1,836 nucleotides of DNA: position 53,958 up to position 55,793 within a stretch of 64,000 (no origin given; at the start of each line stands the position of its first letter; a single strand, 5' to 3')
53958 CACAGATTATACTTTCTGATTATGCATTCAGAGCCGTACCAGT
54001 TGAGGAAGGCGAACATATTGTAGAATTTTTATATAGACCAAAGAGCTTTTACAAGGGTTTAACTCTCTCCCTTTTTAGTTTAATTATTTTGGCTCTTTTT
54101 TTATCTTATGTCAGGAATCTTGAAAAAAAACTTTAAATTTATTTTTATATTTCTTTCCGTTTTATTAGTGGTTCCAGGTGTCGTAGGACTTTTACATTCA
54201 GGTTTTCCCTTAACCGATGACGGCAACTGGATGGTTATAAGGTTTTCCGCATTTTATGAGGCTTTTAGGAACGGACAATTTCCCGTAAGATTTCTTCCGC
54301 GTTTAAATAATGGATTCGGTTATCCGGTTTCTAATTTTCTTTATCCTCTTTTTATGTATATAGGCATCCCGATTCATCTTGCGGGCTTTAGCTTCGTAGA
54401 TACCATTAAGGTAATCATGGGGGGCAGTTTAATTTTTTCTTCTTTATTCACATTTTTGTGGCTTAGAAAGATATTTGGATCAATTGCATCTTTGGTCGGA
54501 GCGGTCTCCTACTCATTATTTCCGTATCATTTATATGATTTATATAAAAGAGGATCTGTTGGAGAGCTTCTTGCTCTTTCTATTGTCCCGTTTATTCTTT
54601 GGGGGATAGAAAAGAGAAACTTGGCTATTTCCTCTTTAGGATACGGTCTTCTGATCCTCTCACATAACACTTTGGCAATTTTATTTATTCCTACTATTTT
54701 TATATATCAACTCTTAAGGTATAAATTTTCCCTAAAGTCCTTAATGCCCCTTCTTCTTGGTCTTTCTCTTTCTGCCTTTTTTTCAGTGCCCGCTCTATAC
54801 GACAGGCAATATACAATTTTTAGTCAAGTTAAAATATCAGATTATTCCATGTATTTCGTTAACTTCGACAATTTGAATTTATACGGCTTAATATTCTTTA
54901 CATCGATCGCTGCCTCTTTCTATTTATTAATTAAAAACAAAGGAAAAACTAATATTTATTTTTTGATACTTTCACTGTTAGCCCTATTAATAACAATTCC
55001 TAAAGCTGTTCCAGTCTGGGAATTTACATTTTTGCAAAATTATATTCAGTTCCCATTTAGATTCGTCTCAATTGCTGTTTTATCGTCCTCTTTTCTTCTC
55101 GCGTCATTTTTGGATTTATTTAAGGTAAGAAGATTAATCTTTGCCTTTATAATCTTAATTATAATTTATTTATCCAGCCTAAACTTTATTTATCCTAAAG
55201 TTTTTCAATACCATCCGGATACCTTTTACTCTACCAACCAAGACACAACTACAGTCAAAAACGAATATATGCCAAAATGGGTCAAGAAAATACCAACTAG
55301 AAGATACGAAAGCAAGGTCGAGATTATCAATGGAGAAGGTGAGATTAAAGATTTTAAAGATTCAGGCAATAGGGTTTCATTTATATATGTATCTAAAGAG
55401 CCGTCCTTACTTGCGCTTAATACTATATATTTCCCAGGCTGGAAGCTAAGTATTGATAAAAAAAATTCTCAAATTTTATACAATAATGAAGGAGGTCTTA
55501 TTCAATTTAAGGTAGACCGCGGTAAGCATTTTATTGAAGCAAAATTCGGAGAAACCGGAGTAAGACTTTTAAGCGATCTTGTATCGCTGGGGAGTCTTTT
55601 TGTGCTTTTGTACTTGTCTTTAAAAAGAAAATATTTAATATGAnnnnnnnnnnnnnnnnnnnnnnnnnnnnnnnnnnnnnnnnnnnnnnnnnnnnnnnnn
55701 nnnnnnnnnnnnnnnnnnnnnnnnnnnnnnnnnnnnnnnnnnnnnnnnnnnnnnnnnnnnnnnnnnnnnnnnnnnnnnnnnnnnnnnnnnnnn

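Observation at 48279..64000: Large glycosylation cluster: five GT2 enzymes, a Wzx flippase, and six GT-C-type polytopic proteins including two YfhO paralogues and an unknown paralogous pair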

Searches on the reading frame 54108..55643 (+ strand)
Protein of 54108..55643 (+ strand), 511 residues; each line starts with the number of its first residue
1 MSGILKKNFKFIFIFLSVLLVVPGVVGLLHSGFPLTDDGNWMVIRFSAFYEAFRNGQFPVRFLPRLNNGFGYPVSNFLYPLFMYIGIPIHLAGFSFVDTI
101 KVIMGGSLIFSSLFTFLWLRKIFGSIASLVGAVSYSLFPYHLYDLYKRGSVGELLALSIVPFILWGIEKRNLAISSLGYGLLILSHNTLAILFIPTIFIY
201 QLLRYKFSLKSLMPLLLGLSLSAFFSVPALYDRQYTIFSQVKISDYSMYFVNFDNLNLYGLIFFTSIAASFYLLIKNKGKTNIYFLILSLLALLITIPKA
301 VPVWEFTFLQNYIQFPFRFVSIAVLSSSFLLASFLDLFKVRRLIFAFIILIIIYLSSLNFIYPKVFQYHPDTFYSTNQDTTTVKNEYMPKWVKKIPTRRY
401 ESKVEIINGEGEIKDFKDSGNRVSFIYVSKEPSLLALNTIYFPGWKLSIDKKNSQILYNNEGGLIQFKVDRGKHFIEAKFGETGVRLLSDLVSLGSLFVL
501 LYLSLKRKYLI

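Call 3: search_protein_families(library=pfam, proteins=[window:54108-55643:+], max_evalue=0.01)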
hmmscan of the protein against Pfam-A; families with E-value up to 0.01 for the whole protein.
window:54108-55643:+ (511 aa): 0 families

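Call 7: search_protein_families(library=ncbifam, proteins=[window:54108-55643:+], max_evalue=0.01)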
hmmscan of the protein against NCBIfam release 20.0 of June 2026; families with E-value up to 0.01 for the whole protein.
window:54108-55643:+ (511 aa): 0 families

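Call 11: search_solved_structures(query=window:54108-55643:+, max_evalue=10)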
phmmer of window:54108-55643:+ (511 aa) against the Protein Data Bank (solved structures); distinct sequences matched with E-value up to 10: 0.

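Call 12: find_homologous_proteins(query=window:54108-55643:+, max_evalue=0.001)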
Query window:54108-55643:+ (511 aa): 1784 proteins with E <= 0.001 among 8000 candidates; the best 120 are listed.
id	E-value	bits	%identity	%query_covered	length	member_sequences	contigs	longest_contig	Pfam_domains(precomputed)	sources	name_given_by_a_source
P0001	0.0e+0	1104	100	100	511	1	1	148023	-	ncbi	-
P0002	9.8e-225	765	68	95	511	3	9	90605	-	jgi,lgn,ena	-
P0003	2.2e-181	622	58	96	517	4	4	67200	-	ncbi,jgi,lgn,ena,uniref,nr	ncbi:hypothetical protein A3F29_00285 [Candidatus Roizmanbacteria bacterium RIFCSPHIGHO2_12_FULL_33_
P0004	8.8e-181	620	56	99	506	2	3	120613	PF09586.17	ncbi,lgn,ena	ncbi:MAG: hypothetical protein AAB531_01400 [Patescibacteria group bacterium]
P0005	2.1e-180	619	57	99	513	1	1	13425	PF10131.16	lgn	-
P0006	1.1e-177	610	56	95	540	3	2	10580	-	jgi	-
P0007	1.3e-177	610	55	99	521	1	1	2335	PF10131.16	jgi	-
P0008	1.2e-175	603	52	99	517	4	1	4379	PF09586.17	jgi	-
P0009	4.9e-174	598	54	99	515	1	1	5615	PF10131.16,PF09586.17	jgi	jgi:hypothetical protein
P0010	6.5e-174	598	56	99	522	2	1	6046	-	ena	-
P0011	2.1e-173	596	56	95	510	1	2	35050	-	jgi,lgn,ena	-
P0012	4.1e-171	588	54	96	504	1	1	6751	PF09586.17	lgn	-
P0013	1.0e-170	587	54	94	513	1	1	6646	PF10131.16,PF09586.17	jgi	-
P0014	4.2e-169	582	52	99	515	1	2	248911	-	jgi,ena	-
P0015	6.9e-169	581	55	93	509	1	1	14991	PF10131.16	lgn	-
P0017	4.3e-167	575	55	95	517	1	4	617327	PF10131.16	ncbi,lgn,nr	ncbi:MAG: hypothetical protein HYT08_01615 [Candidatus Levybacteria bacterium]|nr:hypothetical prote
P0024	2.3e-165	569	51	99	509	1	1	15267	PF10131.16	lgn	-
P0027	5.8e-165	568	54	95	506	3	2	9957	PF10131.16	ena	-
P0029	2.3e-164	566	52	99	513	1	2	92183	PF09586.17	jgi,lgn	-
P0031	1.4e-163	564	52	99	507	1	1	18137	PF09586.17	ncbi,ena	-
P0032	8.7e-163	561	54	95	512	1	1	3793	PF10131.16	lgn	-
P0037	3.2e-161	556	51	97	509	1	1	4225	PF10131.16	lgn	-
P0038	7.0e-161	555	53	96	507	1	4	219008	PF10131.16,PF09586.17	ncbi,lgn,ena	-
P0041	2.5e-160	553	53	98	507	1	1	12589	PF10131.16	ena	-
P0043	5.3e-160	552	51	99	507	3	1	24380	PF09586.17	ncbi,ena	-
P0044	8.2e-160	551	51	99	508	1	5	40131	PF09586.17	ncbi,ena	-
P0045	1.2e-159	551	52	94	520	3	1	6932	PF10131.16,PF09586.17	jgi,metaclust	metaclust:\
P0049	5.8e-159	548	51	99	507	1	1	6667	PF09586.17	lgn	-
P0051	1.2e-158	547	51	98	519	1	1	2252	PF10131.16,PF09586.17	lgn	-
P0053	4.1e-158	546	53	96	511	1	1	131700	PF10131.16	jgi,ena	-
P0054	6.1e-158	545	53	96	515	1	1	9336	PF10131.16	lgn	-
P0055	1.3e-157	544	51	97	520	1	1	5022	PF10131.16,PF09586.17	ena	-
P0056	1.9e-157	543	53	91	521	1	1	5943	PF09586.17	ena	-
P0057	2.6e-157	543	53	99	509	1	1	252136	PF10131.16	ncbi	-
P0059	8.1e-157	541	50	99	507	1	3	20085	PF09586.17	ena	-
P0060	2.1e-156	540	52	90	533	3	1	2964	PF10131.16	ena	-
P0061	3.5e-156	539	51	95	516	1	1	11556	PF10131.16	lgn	-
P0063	7.4e-156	538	51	95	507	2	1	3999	PF10131.16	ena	-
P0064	2.5e-155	536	50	99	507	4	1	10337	PF09586.17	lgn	-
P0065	2.7e-155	536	50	99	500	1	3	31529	PF10131.16,PF09586.17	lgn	-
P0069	1.1e-154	534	53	99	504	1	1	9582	PF10131.16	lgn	-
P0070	1.6e-154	534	51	92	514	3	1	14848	PF10131.16,PF09586.17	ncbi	-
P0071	1.6e-154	534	54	94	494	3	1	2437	PF10131.16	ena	-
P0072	5.5e-154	532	49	98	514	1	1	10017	PF10131.16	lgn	-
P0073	1.1e-153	531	51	95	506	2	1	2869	PF10131.16,PF09586.17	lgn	-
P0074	1.8e-153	530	50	95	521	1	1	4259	PF10131.16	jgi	jgi:hypothetical protein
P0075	2.1e-153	530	50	96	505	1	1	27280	PF10131.16,PF09586.17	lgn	-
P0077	3.6e-153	529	50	97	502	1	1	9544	PF10131.16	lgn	-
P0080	7.9e-153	528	51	98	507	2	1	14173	PF10131.16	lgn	-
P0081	9.1e-153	528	49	97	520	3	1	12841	PF10131.16,PF09586.17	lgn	-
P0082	1.2e-152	528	52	96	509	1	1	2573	PF10131.16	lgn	-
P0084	2.2e-152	527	51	95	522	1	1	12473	PF10131.16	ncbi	ncbi:MAG: 6-pyruvoyl-tetrahydropterin synthase-related protein [Candidatus Pacearchaeota archaeon]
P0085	2.5e-152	526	53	93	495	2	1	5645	PF10131.16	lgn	-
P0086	3.6e-152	526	50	99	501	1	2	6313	PF10131.16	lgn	-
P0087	7.2e-152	525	49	97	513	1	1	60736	PF09586.17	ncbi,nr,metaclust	ncbi:MAG: hypothetical protein A2W22_00320 [Candidatus Levybacteria bacterium RBG_16_35_11]|nr:MAG: 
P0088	1.3e-151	524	51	94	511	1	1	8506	PF10131.16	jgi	jgi:hypothetical protein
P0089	2.0e-151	524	50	94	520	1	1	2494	PF10131.16,PF09586.17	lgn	-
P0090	2.2e-151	523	50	99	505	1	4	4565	PF09586.17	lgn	-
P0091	2.4e-151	523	51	94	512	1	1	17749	PF10131.16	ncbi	ncbi:MAG TPA: 6-pyruvoyl-tetrahydropterin synthase-related protein [Patescibacteria group bacterium]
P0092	3.0e-151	523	50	95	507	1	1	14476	PF09586.17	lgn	-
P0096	3.9e-150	519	50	97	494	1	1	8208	PF10131.16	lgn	-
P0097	4.2e-150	519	50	98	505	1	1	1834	PF09586.17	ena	-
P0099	1.3e-149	518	50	96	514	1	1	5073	PF10131.16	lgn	-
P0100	1.7e-149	517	48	95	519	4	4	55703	PF10131.16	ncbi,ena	-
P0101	1.7e-149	517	50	98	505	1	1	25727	PF09586.17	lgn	-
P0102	2.0e-149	517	49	99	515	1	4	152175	PF10131.16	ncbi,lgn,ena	-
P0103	2.7e-149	516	49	96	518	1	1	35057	PF10131.16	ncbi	-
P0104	2.8e-149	516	51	98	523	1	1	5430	PF10131.16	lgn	-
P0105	3.8e-149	516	50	95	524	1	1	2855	PF10131.16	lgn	-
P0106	5.7e-149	515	50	95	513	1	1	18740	PF09586.17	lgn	-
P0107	1.7e-148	514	50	95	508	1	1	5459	PF10131.16,PF09586.17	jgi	-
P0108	1.9e-148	514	49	98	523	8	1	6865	PF10131.16,PF09586.17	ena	-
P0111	3.5e-148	513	52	95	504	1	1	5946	PF09586.17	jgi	jgi:hypothetical protein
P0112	4.5e-148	512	50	96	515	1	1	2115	PF10131.16,PF09586.17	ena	-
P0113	7.3e-148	512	50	95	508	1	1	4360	PF10131.16,PF09586.17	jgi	jgi:hypothetical protein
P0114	1.1e-147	511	51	94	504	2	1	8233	PF10131.16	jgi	-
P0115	1.1e-147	511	48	96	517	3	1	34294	PF10131.16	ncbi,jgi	jgi:hypothetical protein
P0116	1.5e-147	511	50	95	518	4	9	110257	PF10131.16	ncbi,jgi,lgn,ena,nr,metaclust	ncbi:MAG: hypothetical protein CO135_01380 [Candidatus Levybacteria bacterium CG_4_9_14_3_um_filter_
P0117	1.9e-147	510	53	93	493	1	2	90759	PF09586.17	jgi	jgi:hypothetical protein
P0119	2.6e-147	510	51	98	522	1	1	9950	PF10131.16,PF09586.17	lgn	-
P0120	4.1e-147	509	49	99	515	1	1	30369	PF10131.16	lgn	-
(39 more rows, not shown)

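Call 15: find_related_loci(query=window:54108-55643:+, collection=genome_contigs, flank=10000)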
Query window:54108-55643:+ (511 aa) in genome_contigs; peptide patterns used: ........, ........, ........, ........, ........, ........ (x = any residue, [..] = any of these).
216 stretches matched a pattern; 29 encode a relative of the query (tblastn E <= 1e-3); 29 distinct loci.
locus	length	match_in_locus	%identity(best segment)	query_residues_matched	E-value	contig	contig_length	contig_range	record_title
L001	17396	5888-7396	51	5-508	4e-168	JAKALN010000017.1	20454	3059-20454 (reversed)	MAG: bacterium isolate WY5.bin128 NODE_4110_length_20454_cov_9.738919, whole genome shotgun sequence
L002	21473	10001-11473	53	1-493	1e-166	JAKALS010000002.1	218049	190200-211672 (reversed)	MAG: bacterium isolate WY5.bin132 NODE_67_length_218049_cov_6.550582, whole genome shotgun sequence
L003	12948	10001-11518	51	5-508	4e-165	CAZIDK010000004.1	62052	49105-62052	MAG TPA_asm: uncultured Gammaproteobacteria bacterium isolate SRP302447_co4_23 genome assembly, contig: NODE_1485_length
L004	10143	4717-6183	52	21-501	9e-164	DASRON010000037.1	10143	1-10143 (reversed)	MAG TPA_asm: Patescibacteria group bacterium isolate SMAG_U10269 k141_92551, whole genome shotgun sequence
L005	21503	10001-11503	53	6-509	4e-159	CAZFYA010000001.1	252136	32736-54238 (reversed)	MAG TPA_asm: uncultured Gammaproteobacteria bacterium isolate SRP239243_co2_396 genome assembly, contig: NODE_17_length_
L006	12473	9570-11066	51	23-510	5e-157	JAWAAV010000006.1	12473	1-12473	MAG: Candidatus Pacearchaeota archaeon isolate JZ-4_201709_bins_160 JZ-4_201709_bins_160_scaffold_6, whole genome shotgu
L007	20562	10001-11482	47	5-490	3e-149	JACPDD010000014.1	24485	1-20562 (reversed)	MAG: Candidatus Levyibacteriota bacterium isolate NC_groundwater_300_Ag_B-0.1um_39_8 S7_GD2017_3_B1_scaffold_2849, whole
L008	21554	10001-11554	48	1-509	9e-149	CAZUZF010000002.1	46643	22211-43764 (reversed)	MAG TPA_asm: uncultured Gammaproteobacteria bacterium isolate binchicken_co38_1268 genome assembly, contig: NODE_1679_le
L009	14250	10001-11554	47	1-507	5e-148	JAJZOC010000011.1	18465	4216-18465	MAG: bacterium isolate MAS4.bin4 NODE_3262_length_18465_cov_3.316229, whole genome shotgun sequence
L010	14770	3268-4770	48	14-509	2e-145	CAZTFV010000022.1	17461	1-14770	MAG TPA_asm: uncultured Gammaproteobacteria bacterium isolate SRP269290_co1_791 genome assembly, contig: NODE_4272_lengt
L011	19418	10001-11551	48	1-508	3e-145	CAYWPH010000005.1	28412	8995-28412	MAG TPA_asm: uncultured Gammaproteobacteria bacterium isolate SRP302447_co3_825 genome assembly, contig: NODE_4442_lengt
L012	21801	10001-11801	46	4-497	4e-144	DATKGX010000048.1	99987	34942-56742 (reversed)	MAG TPA_asm: Patescibacteria group bacterium isolate SMAG_U14562 k141_141557, whole genome shotgun sequence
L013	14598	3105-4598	49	1-494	1e-140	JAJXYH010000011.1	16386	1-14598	MAG: bacterium isolate BP6.bin75 NODE_5333_length_16386_cov_1.415770, whole genome shotgun sequence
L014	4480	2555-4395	45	3-508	5e-143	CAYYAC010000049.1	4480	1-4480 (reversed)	MAG TPA_asm: uncultured Gammaproteobacteria bacterium isolate SRP200132_co2_12 genome assembly, contig: NODE_26037_lengt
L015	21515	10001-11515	48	7-504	7e-138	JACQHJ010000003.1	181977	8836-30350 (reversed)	MAG: Candidatus Levyibacteriota bacterium isolate NC_groundwater_1096_Ag_S2p5_37_166 S_2p5_S6_coassembly_k141_1322597, w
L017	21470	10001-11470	46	21-501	2e-135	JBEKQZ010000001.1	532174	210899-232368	MAG: Candidatus Levyibacteriota bacterium isolate SPRUCE 49 SPRUCE_49_1, whole genome shotgun sequence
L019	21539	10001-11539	44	5-508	2e-131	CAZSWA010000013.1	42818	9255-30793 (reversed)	MAG TPA_asm: uncultured Gammaproteobacteria bacterium isolate SRP272529_co1_257 genome assembly, contig: NODE_1179_lengt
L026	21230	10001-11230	37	32-503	7e-76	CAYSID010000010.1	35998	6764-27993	MAG TPA_asm: uncultured Gammaproteobacteria bacterium isolate binchicken_co107_25 genome assembly, contig: NODE_2952_len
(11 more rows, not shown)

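Call 25: predict_structure(alignment_id=A1)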
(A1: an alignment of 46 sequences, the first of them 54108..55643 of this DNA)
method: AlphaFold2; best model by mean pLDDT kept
length: 511 residues; sequences in the alignment: 46
mean_pLDDT: 91.4   pTM: 0.90
mean pLDDT of the five models: 91.4, 91.0, 90.9, 90.1, 89.0
residues with pLDDT >= 90: 388; 70-90: 94; 50-70: 20; < 50: 9
segments of 3 or more residues with pLDDT < 50: 1-5, 382-384
pLDDT, mean of each block of 10 residues (from residue 1): 57 94 96 92 93 92 90 77 96 97 98 98 97 98 95 97 96 95 93 97 92 95 91 78 73 95 97 90 97 96 85 89 98 94 96 97 95 86 63 81 93 94 96 96 95 95 94 97 94 96 80 49
secondary structure, 60 per line:
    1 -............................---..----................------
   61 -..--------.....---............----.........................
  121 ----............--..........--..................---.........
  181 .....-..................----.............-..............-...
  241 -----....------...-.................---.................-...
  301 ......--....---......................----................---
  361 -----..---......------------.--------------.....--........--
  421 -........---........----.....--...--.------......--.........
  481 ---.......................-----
elements in order: H2-29 H39-54 H80-91 H96-120 H125-136 H139-148 H151-168 H172-185 H187-204 H209-221 H223-235 H246-249 H260-276 H280-296 H298-306 H309-312 H316-337 H342-357 H371-376 E404-408 E411-418 E422-429 E433-440 E445-449 E452-454 E464-469 E472-480 H484-506

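Call 28: search_protein_families(library=pfam, proteins=[L017:8267-9928:+, L001:12872-14137:+, L017:20581-21468:+, L017:20278-20514:-, L019:5028-6122:+, L026:11218-12591:+, L026:12579-14093:+, L026:4599-6158:-, L015:8129-9817:-, L010:9584-10261:+], max_evalue=0.01)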
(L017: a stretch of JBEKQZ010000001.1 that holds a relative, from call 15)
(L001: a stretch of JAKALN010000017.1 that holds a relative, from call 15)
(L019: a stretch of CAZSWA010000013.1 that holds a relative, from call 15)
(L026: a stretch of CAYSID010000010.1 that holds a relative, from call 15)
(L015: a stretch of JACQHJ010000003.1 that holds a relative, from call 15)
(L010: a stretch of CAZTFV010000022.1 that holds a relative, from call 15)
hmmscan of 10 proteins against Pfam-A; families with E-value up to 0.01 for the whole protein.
L017:8267-9928:+ (553 aa): 1 family
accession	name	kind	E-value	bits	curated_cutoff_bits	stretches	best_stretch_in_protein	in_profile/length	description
PF13231.12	PMT_2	-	0.0056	17.3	26.1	1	74-226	3-154/160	Dolichyl-phosphate-mannose-protein mannosyltransferase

L001:12872-14137:+ (421 aa): 3 families
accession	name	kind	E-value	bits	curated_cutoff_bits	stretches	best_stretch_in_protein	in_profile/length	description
PF01663.27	Phosphodiest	-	3.5e-34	119.4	23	1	57-402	1-341/342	Type I phosphodiesterase / nucleotide pyrophosphatase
PF00884.28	Sulfatase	-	8.1e-06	25.8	25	0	259-286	218-246/301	Sulfatase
PF08665.17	PglZ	-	0.0036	17.7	25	0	224-283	116-172/179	PglZ domain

L017:20581-21468:+ (296 aa): 2 families
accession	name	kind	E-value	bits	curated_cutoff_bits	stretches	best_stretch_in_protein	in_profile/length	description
PF00534.26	Glycos_transf_1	-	4.9e-12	46.2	26.4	1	155-296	3-126/172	Glycosyl transferases group 1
PF13692.12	Glyco_trans_1_4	-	1.4e-07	32.3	27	1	169-296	3-110/142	Glycosyl transferases group 1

L017:20278-20514:- (78 aa): 2 families
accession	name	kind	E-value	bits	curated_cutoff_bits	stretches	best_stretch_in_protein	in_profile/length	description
PF18893.5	DUF5652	-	1.5e-23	82.7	23.4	1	9-67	10-68/71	Family of unknown function (DUF5652)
PF20122.4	DUF6512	-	0.0079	16.6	26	1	10-71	54-113/181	Family of unknown function (DUF6512)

L019:5028-6122:+ (364 aa): 0 families

L026:11218-12591:+ (457 aa): 0 families

L026:12579-14093:+ (504 aa): 1 family
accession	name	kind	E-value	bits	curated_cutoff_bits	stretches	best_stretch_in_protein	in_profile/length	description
PF13231.12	PMT_2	-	6.8e-07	30.1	26.1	1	56-211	1-154/160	Dolichyl-phosphate-mannose-protein mannosyltransferase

L026:4599-6158:- (519 aa): 0 families

L015:8129-9817:- (562 aa): 2 families
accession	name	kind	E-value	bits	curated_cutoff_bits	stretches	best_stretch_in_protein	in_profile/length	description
PF13231.12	PMT_2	-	1.3e-09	38.9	26.1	1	76-224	7-148/160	Dolichyl-phosphate-mannose-protein mannosyltransferase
PF02366.24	PMT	-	1.3e-05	25.4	22.7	1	87-215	79-212/245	Dolichyl-phosphate-mannose-protein mannosyltransferase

L010:9584-10261:+ (225 aa): 0 families

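Call 29: fold_search(model_id=the predicted structure, library=pdb)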
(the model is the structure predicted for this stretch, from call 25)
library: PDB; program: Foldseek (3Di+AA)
matches with E <= 10: 276; with E <= 0.001: 11
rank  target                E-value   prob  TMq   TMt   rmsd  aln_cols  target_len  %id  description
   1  8agb_A                5.2e-06  1.00  0.45  0.37  12.6       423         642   14  Structure of yeast oligosaccharylransferase complex with lipid-linked oligosaccharide bound (released 2022-12-07)
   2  8age_A                7.3e-06  1.00  0.46  0.38   8.8       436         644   14  Structure of yeast oligosaccharylransferase complex with acceptor peptide bound (released 2022-12-07)
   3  7oci_F                2.4e-05  1.00  0.46  0.38  11.4       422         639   15  Cryo-EM structure of yeast Ost6p containing oligosaccharyltransferase complex (released 2022-02-16)
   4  6w98_A                5.5e-05  1.00  0.48  0.21   5.7       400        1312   14  Single-Particle Cryo-EM Structure of Arabinofuranosyltransferase AftD from Mycobacteria (released 2020-05-13)
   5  7e9s_A                6.0e-05  1.00  0.43  0.27   9.9       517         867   14  Archaeal oligosaccharyltransferase AglB from Archaeoglobus fulgidus in complex with an inhibitory peptide and a dolich (released 2021-09-08)
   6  6s7o_A                6.8e-05  1.00  0.48  0.39   8.2       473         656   11  Cryo-EM structure of human oligosaccharyltransferase complex OST-A (released 2019-12-18)
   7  8agc_A                8.1e-05  1.00  0.44  0.34  10.4       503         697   13  Structure of yeast oligosaccharylransferase complex with lipid-linked oligosaccharide and non-acceptor peptide bound (released 2022-12-07)
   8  3waj                  9.7e-05  1.00  0.42  0.29  11.1       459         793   14  Crystal structure of the Archaeoglobus fulgidus oligosaccharyltransferase (O29867_ARCFU) complex with Zn and sulfate (released 2013-10-30)
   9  6c26_A                1.4e-04  1.00  0.47  0.38  11.4       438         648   13  The Cryo-EM structure of a eukaryotic oligosaccharyl transferase complex (released 2018-01-31)
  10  6s7t_A                3.7e-04  1.00  0.45  0.34  10.8       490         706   12  Cryo-EM structure of human oligosaccharyltransferase complex OST-B (released 2019-12-18)
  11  6ftg_5                7.3e-04  1.00  0.47  0.38  13.6       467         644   12  Subtomogram average of OST-containing ribosome-translocon complexes from canine rough microsomal membranes (released 2018-03-21)
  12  6gxc_A                1.1e-03  1.00  0.42  0.32   9.1       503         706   12  Bacterial oligosaccharyltransferase PglB in complex with an inhibitory peptide and a reactive lipid-linked oligosaccha (released 2018-11-14)
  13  8pn9_A                1.7e-03  1.00  0.46  0.37   7.8       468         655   13  Structure of human oligosaccharyltransferase OST-A complex bound to NGI-1 (released 2024-05-08)
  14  5ogl_A                2.5e-03  1.00  0.42  0.32   8.8       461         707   11  Structure of bacterial oligosaccharyltransferase PglB in complex with an acceptor peptide and an lipid-linked oligosac (released 2017-10-25)
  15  9n9j_I                2.5e-03  1.00  0.44  0.34  11.9       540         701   12  Structure of a GRP94 folding intermediate engaged with a CCDC134- and FKBP11-bound secretory translocon (released 2025-11-19)
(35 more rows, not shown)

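Call 36: find_encoding_contigs(protein=P0001, flank=10000, max_places=3)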
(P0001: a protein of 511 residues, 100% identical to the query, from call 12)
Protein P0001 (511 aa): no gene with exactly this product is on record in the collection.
